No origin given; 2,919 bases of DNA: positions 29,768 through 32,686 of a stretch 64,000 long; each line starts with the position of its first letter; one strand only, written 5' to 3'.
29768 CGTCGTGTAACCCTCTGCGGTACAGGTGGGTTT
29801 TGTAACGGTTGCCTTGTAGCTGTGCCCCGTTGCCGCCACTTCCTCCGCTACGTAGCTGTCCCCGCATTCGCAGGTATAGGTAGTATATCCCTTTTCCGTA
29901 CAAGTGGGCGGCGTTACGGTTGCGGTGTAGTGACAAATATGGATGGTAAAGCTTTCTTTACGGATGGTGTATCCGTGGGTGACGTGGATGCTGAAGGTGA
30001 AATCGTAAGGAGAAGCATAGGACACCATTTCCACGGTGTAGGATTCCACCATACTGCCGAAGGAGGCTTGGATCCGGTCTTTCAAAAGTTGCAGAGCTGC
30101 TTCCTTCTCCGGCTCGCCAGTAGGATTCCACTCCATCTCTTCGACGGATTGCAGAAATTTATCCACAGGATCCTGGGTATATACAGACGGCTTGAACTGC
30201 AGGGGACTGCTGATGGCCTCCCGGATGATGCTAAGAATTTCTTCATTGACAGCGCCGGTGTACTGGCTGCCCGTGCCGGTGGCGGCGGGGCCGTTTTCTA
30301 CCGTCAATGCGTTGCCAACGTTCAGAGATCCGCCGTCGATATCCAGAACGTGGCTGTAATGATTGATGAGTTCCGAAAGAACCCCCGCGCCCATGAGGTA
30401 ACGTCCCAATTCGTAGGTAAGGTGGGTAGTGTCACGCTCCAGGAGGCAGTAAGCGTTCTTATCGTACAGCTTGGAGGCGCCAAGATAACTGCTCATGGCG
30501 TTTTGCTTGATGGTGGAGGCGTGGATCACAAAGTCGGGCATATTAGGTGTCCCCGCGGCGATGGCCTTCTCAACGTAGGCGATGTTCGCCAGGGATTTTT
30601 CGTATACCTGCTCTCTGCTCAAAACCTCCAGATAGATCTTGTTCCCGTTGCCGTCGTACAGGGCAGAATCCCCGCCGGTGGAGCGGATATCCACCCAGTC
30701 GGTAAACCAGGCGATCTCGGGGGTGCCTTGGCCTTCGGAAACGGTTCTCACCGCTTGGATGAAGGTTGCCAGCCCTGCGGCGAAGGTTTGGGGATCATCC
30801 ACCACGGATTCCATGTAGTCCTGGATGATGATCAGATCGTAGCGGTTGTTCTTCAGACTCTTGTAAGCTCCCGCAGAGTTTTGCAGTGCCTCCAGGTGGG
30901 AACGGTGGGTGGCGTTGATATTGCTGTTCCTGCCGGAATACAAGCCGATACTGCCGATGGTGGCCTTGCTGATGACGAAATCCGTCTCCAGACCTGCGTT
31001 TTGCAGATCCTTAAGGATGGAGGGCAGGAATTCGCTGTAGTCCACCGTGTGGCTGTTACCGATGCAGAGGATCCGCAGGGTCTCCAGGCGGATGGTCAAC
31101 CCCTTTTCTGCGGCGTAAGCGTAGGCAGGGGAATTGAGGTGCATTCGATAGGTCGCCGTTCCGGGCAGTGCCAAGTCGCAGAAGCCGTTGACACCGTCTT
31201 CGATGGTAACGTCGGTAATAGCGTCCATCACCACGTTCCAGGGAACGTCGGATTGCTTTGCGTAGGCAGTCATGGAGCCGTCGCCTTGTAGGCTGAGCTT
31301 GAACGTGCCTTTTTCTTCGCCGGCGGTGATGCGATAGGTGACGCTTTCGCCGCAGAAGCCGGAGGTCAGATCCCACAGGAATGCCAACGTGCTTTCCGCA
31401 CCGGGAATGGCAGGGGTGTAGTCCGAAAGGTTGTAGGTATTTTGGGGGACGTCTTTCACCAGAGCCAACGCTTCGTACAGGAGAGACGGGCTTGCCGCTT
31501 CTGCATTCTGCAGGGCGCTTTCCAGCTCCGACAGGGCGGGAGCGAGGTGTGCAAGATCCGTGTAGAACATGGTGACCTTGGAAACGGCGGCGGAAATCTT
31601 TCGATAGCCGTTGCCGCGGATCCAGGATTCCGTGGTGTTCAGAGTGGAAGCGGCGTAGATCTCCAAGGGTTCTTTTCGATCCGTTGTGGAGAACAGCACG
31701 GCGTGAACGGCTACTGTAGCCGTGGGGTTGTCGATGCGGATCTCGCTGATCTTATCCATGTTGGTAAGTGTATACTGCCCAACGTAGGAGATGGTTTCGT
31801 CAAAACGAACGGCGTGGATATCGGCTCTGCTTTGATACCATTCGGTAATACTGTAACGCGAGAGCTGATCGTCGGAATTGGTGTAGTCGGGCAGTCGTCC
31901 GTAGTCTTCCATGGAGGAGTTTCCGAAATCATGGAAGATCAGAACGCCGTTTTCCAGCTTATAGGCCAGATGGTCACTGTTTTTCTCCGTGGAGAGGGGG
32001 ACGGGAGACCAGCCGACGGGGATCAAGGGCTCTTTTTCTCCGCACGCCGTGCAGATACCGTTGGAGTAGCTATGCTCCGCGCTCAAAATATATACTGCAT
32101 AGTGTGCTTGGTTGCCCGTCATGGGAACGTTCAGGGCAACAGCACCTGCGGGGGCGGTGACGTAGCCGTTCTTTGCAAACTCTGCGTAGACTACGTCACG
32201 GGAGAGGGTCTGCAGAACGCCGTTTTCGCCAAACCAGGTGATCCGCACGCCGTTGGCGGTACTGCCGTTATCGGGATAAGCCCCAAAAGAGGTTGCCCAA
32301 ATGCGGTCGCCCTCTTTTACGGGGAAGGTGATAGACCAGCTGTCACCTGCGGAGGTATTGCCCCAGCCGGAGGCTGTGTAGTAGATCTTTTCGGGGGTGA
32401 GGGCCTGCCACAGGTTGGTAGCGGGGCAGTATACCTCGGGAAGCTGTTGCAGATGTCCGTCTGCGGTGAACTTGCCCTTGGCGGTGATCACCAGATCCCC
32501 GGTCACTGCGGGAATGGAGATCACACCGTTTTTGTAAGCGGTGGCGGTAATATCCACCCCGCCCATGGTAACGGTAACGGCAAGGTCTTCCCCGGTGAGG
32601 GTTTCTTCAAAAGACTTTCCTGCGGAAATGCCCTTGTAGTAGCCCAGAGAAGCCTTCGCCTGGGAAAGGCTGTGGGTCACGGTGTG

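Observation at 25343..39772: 4809-aa secreted protein stacking at least five putative deacetylase domains, ending in a dockerin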

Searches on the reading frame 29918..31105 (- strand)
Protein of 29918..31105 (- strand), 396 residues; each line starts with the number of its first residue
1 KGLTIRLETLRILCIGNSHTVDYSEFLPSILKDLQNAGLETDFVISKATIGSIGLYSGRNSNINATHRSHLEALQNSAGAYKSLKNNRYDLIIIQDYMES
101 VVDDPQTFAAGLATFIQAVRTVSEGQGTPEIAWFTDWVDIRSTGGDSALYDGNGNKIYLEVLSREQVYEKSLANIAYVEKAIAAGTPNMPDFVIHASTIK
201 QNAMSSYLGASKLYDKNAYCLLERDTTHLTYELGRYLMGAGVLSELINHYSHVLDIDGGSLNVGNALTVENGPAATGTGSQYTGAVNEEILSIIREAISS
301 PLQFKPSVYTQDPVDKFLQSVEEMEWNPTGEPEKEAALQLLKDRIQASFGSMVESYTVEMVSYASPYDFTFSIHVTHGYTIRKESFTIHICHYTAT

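Call 7: search_protein_families(library=pfam, proteins=[window:29918-31105:-], max_evalue=1)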
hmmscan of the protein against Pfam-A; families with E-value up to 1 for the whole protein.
window:29918-31105:- (396 aa): 2 families
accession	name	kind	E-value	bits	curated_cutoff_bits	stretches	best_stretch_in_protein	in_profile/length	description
PF16227.11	DUF4886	-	0.0014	18.1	26.7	1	80-246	74-212/242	Domain of unknown function (DUF4886)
PF13668.12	Ferritin_2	-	0.092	13.3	24.7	0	64-219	49-114/138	Ferritin-like domain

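Call 11: search_protein_families(library=ncbifam, proteins=[window:29918-31105:-], max_evalue=0.1)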
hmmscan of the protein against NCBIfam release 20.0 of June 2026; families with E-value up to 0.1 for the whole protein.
window:29918-31105:- (396 aa): 0 families

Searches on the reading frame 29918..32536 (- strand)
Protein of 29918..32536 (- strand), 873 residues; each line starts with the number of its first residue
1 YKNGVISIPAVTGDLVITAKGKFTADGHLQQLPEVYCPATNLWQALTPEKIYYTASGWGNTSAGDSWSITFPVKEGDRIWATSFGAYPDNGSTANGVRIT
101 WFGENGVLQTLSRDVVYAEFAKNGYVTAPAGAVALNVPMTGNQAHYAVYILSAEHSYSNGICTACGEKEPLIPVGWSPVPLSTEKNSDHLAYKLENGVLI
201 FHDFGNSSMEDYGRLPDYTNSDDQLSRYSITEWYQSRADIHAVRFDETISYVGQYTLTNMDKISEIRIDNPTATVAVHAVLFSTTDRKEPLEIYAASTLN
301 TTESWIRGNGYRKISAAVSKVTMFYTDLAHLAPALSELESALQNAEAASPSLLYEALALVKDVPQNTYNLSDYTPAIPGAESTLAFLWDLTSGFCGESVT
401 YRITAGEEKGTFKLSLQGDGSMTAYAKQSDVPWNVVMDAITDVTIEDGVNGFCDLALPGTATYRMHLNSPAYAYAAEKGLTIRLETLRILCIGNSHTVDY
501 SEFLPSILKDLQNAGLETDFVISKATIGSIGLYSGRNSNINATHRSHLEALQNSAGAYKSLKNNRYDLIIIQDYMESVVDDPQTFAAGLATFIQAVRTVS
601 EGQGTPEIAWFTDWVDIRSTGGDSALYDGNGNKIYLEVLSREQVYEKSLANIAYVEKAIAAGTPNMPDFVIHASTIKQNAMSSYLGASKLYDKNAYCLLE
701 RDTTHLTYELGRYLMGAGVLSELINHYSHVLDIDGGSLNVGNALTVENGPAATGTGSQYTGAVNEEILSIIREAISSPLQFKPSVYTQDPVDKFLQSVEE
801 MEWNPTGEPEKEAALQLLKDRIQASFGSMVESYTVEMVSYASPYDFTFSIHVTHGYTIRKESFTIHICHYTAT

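Call 22: find_related_loci(query=window:29918-32536:-, collection=genome_contigs, flank=10000)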
Query window:29918-32536:- (873 aa) in genome_contigs; peptide patterns used: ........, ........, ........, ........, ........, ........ (x = any residue, [..] = any of these).
41 stretches matched a pattern; 4 encode a relative of the query (tblastn E <= 1e-3); 4 distinct loci.
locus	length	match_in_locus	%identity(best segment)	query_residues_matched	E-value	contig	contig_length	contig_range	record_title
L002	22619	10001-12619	97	1-873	0e+0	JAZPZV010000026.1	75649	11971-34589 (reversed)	MAG: Eubacteriales bacterium isolate T1900044644_TS20190110.MAGScoT_cleanbin_000020 SGB_1321_k141_1302587, whole genome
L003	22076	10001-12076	50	176-871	0e+0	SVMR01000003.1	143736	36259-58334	MAG: Oscillospiraceae bacterium isolate SIG518 NODE_552_length_143736_cov_2.812498, whole genome shotgun sequence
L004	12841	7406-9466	50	176-860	0e+0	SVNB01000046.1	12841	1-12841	MAG: Oscillospiraceae bacterium isolate SIG528 NODE_81892_length_12841_cov_2.715589, whole genome shotgun sequence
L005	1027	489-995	63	1-166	7e-66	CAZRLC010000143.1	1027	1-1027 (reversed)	MAG TPA_asm: uncultured Ruminococcus sp. isolate SRP315200_co1_369 genome assembly, contig: NODE_383302_length_1027_cov_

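Call 28: search_solved_structures(query=window:29918-32536:-, max_evalue=1)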
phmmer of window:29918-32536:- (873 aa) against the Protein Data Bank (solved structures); distinct sequences matched with E-value up to 1: 1.
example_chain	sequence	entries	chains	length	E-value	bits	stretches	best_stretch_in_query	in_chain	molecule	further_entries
28pb_A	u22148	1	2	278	0.15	13.7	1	40-99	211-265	Cytochrome c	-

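Call 32: find_homologous_proteins(query=window:29918-32020:-, max_evalue=0.00001)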
Query window:29918-32020:- (701 aa): 11 proteins with E <= 0.00001 among 8000 candidates.
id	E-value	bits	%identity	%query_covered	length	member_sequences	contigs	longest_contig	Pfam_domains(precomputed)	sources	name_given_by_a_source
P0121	5.3e-254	863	56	99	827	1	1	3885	-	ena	-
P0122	4.1e-244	831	54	98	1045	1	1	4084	PF07679.23,PF13927.13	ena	-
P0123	1.5e-227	776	60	85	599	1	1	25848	-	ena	-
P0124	1.7e-217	743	49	98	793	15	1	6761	PF00404.25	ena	-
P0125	3.9e-211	722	50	99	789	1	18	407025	PF00404.25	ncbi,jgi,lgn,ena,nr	ncbi:MAG: hypothetical protein E7479_01765 [Ruminococcaceae bacterium]|nr:hypothetical protein [Osci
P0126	1.2e-160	555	56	63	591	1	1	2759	PF00404.25,PF13620.13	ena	-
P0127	4.6e-147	510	51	63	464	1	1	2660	-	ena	-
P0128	2.4e-132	461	54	55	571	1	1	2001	-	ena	-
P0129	3.3e-124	434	45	67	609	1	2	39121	-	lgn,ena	-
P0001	6.0e-63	232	95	16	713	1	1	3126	PF13472.13,PF16255.12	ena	-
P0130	1.3e-11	62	36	21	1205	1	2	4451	-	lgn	-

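Call 35: search_protein_families(library=pfam, alignment_id=A1, max_evalue=0.01)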
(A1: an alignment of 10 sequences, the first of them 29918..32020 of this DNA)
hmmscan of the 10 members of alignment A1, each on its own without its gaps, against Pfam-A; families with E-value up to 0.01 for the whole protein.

A. member 1, window:29918-32020:- (701 aa): 1 family
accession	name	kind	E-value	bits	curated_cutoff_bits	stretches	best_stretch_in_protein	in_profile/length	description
PF16227.11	DUF4886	-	0.0057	16.1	26.7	0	386-551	75-212/242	Domain of unknown function (DUF4886)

B. families by the number of members that match (of 10 scanned): 10 families
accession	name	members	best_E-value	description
PF00404.24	Dockerin_1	3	6.5e-11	Dockerin type I domain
PF16227.11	DUF4886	3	0.004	Domain of unknown function (DUF4886)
PF07679.22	I-set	1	4e-08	Immunoglobulin I-set domain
PF13927.12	Ig_3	1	1.7e-07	Immunoglobulin domain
PF13620.12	CarboxypepD_reg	1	1.4e-06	Carboxypeptidase regulatory-like domain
PF13306.12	LRR_5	1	2.6e-05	BspA type Leucine rich repeat region (6 copies)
PF16255.11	Lipase_GDSL_lke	1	0.00032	GDSL-like Lipase/Acylhydrolase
PF21194.3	TadZ-like_ARD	1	0.0009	TadZ-like, receiver domain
PF23197.1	IG_AIR9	1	0.0016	AIR9 A9 domain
PF05887.16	Trypan_PARP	1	0.0081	Procyclic acidic repetitive protein (PARP)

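Call 49: predict_structure(alignment_id=A1)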
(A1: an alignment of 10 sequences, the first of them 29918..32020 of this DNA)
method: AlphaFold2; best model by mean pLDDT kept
length: 701 residues; sequences in the alignment: 10
mean_pLDDT: 73.4   pTM: 0.66
mean pLDDT of the five models: 73.4, 68.1, 67.2, 53.0, 51.3
residues with pLDDT >= 90: 200; 70-90: 234; 50-70: 153; < 50: 114
segments of 3 or more residues with pLDDT < 50: 49-57, 105-157, 194-208, 367-377, 517-524, 529-534, 583-586, 698-701
pLDDT, mean of each block of 10 residues (from residue 1): 78 80 87 84 64 48 71 79 54 60 46 33 28 27 28 46 65 67 70 42 42 67 92 87 94 91 90 92 92 91 92 90 63 91 91 69 50 45 65 88 72 88 82 86 58 59 73 87 96 94 87 59 50 57 91 89 79 89 61 92 92 88 89 72 90 87 92 90 85 70 34
secondary structure, 60 per line:
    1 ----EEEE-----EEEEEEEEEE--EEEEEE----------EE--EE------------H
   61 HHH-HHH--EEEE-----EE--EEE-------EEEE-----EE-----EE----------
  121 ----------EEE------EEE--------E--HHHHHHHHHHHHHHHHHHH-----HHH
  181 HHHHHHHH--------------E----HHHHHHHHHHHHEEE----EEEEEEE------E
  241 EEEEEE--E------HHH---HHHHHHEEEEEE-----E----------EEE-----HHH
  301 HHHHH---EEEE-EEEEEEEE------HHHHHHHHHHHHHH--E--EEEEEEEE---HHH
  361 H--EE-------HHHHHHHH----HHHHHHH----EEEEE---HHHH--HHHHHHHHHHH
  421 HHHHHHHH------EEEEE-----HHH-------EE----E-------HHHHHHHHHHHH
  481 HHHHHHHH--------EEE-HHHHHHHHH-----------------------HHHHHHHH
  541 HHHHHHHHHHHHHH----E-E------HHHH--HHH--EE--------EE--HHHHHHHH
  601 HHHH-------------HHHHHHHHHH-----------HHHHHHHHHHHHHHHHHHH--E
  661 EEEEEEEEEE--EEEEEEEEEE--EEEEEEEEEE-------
elements in order (helices of 4 or more, strands of 3 or more residues): E5-8 E14-23 E26-31 H60-63 E70-73 E83-85 E93-96 E131-133 E140-142 H154-172 H178-188 H208-219 E220-222 E227-233 E240-246 H262-267 E268-273 E290-292 H298-305 E309-312 E314-321 H328-341 E347-354 H358-361 H373-380 H385-391 E396-400 H404-407 H410-428 E435-439 H469-488 E497-499 H501-509 H533-554 H568-571 H593-604 H618-627 H639-657 E660-670 E673-682 E685-694

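Call 53: fold_search(model_id=the predicted structure, library=pdb)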
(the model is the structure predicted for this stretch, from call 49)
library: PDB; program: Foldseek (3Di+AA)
matches with E <= 10: 1131; with E <= 0.001: 1
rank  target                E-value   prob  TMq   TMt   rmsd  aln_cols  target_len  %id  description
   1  4s1p                  5.5e-04  1.00  0.15  0.46   6.7       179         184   17  Shel_16390 protein, a putative SGNH hydrolase from Slackia heliotrinireducens (released 2015-01-28)
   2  5vvw_E                2.7e-03  0.80  0.09  0.19  13.0       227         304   11  Structure of MurC from Pseudomonas aeruginosa (released 2017-05-31)
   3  1deo_A                5.1e-03  0.84  0.17  0.37   9.5       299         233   10  RHAMNOGALACTURONAN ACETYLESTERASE FROM ASPERGILLUS ACULEATUS AT 1.55 A RESOLUTION WITH SO4 IN THE ACTIVE SITE (released 2000-04-26)
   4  6cau                  5.7e-03  0.57  0.10  0.19  14.6       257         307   11  UDP-N-acetylmuramate--alanine ligase from Acinetobacter baumannii AB5075-UW with AMPPNP (released 2018-03-07)
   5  5vvw_A                6.8e-03  0.72  0.10  0.20  13.1       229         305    9  Structure of MurC from Pseudomonas aeruginosa (released 2017-05-31)
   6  1u8u                  1.0e-02  0.98  0.14  0.42   7.3       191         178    9  E. coli Thioesterase I/Protease I/Lysophospholiase L1 in complexed with octanoic acid (released 2005-04-05)
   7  4b8z_B                1.1e-02  0.47  0.14  0.24  16.2       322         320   11  Crystal structure of human GDP-L-fucose synthase with bound NADP and GDP, rhombohedral crystal form (released 2013-02-06)
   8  4h09_C                1.1e-02  1.00  0.09  0.17   2.4        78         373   18  Crystal structure of a leucine-rich repeat protein (EUBVEN_01088) from Eubacterium ventriosum ATCC 27560 at 2.50 A res (released 2012-10-10)
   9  7br2_B                1.1e-02  0.91  0.16  0.23   8.0       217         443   12  BT4096 a gut microbial diltiazem-metabolizing enzyme (released 2020-05-06)
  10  6y3x_A                1.2e-02  0.35  0.09  0.09  20.5       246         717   10  Crystal structure of the Francisella novicida lysine decarboxylase LdcF (released 2021-01-27)
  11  2vte                  1.2e-02  0.25  0.09  0.14  16.0       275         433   14  Crystal structure of MurD ligase in complex with D-Glu containing sulfonamide inhibitor (released 2008-11-25)
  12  1t13_D                1.3e-02  0.60  0.10  0.32  10.1       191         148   12  Crystal Structure Of Lumazine Synthase From Brucella Abortus Bound To 5-nitro-6-(D-ribitylamino)-2,4(1H,3H) pyrimidine (released 2005-04-19)
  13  2wao_A                1.3e-02  0.98  0.16  0.31   6.0       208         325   10  Structure of a family two carbohydrate esterase from Clostridium thermocellum in complex with cellohexaose (released 2009-10-06)
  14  4h09_B                1.4e-02  1.00  0.09  0.17   2.5        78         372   18  Crystal structure of a leucine-rich repeat protein (EUBVEN_01088) from Eubacterium ventriosum ATCC 27560 at 2.50 A res (released 2012-10-10)
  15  5tic_B                1.4e-02  0.96  0.13  0.40   8.2       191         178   10  X-ray structure of wild-type E. coli Acyl-CoA thioesterase I at pH 5 (released 2017-04-26)
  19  4h09_A                1.8e-02  1.00  0.09  0.17   2.5        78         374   18  Crystal structure of a leucine-rich repeat protein (EUBVEN_01088) from Eubacterium ventriosum ATCC 27560 at 2.50 A res (released 2012-10-10)
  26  4h09_E                2.2e-02  1.00  0.09  0.17   2.5        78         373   18  Crystal structure of a leucine-rich repeat protein (EUBVEN_01088) from Eubacterium ventriosum ATCC 27560 at 2.50 A res (released 2012-10-10)
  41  3dt6                  3.1e-02  0.97  0.20  0.53   6.2       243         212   14  Crystal Structure of Bovin Brain Platelet Activating Factor Acetylhydrolase Covalently Inhibited by Paraoxon (released 2009-05-12)
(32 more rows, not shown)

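Call 94: search_protein_families(library=pfam, proteins=[L002:20797-22479:+, L002:89-1474:+, L002:16918-20784:+, L002:1631-3700:+, L002:7820-9110:+], max_evalue=0.01)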
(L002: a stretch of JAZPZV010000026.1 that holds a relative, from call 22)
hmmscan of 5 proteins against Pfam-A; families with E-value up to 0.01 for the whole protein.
L002:20797-22479:+ (560 aa): 2 families
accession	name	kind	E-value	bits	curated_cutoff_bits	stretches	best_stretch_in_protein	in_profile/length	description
PF00963.24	Cohesin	-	8.9e-09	36.1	24.1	1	179-271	7-112/139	Cohesin domain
PF00404.24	Dockerin_1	-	0.00012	22.7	22.9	1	509-559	2-56/57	Dockerin type I domain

L002:89-1474:+ (461 aa): 1 family
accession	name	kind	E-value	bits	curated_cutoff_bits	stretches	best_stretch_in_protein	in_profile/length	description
PF00404.24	Dockerin_1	-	1.1e-06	29.1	22.9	1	409-460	2-57/57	Dockerin type I domain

L002:16918-20784:+ (1288 aa): 3 families
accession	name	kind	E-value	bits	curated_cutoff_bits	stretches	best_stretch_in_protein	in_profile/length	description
PF00082.27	Peptidase_S8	-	5.3e-54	183.9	21.8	1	183-451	3-273/288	Subtilase family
PF00404.24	Dockerin_1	-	3.8e-10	40.3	22.9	1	1223-1279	1-57/57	Dockerin type I domain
PF13499.12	EF-hand_7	-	0.0059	17.4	30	1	1225-1267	12-58/67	EF-hand domain pair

L002:1631-3700:+ (690 aa): 0 families

L002:7820-9110:+ (430 aa): 1 family
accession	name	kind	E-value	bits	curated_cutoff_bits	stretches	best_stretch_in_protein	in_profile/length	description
PF16227.11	DUF4886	-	3.9e-83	278.6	26.7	1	24-262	2-242/242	Domain of unknown function (DUF4886)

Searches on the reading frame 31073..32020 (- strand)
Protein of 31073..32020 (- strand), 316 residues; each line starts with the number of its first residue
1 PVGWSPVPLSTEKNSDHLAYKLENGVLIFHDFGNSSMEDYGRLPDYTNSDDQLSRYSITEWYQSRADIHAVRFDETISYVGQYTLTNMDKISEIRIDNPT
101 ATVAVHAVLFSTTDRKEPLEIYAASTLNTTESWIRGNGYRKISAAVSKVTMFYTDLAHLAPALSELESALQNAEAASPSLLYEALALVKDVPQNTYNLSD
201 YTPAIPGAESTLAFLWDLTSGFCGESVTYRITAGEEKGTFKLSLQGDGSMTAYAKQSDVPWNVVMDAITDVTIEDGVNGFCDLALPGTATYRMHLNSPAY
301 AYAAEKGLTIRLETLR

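Call 80: search_protein_families(library=pfam, proteins=[window:31073-32020:-], max_evalue=10)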
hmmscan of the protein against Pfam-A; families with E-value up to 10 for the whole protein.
window:31073-32020:- (316 aa): 1 family
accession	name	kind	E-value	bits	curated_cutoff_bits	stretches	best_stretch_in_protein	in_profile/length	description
PF20929.2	PDCD10_N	-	0.049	13.7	19.8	1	162-184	27-49/60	Programmed cell death protein 10, dimerisation domain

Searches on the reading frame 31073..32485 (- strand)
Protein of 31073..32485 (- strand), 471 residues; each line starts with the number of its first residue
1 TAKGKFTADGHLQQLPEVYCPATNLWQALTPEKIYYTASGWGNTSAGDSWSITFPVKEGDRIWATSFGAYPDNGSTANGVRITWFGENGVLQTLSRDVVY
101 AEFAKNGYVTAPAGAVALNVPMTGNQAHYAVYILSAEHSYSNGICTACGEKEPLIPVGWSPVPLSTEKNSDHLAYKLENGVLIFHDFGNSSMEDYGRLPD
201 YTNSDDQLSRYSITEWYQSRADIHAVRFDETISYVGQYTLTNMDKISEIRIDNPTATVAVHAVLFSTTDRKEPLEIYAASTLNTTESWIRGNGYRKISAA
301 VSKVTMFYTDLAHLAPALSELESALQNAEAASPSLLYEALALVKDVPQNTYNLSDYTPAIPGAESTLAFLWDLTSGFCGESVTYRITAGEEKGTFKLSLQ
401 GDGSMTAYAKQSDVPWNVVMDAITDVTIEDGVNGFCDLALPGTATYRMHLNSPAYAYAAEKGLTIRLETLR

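Call 7: search_protein_families(library=pfam, proteins=[window:31073-32485:-], max_evalue=1)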
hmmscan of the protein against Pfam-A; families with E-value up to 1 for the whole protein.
window:31073-32485:- (471 aa): 1 family
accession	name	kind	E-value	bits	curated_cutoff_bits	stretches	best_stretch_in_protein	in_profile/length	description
PF20929.2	PDCD10_N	-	0.082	13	19.8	1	317-339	27-49/60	Programmed cell death protein 10, dimerisation domain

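Call 11: search_protein_families(library=ncbifam, proteins=[window:31073-32485:-], max_evalue=0.1)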
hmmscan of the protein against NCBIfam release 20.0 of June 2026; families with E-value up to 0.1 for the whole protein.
window:31073-32485:- (471 aa): 0 families
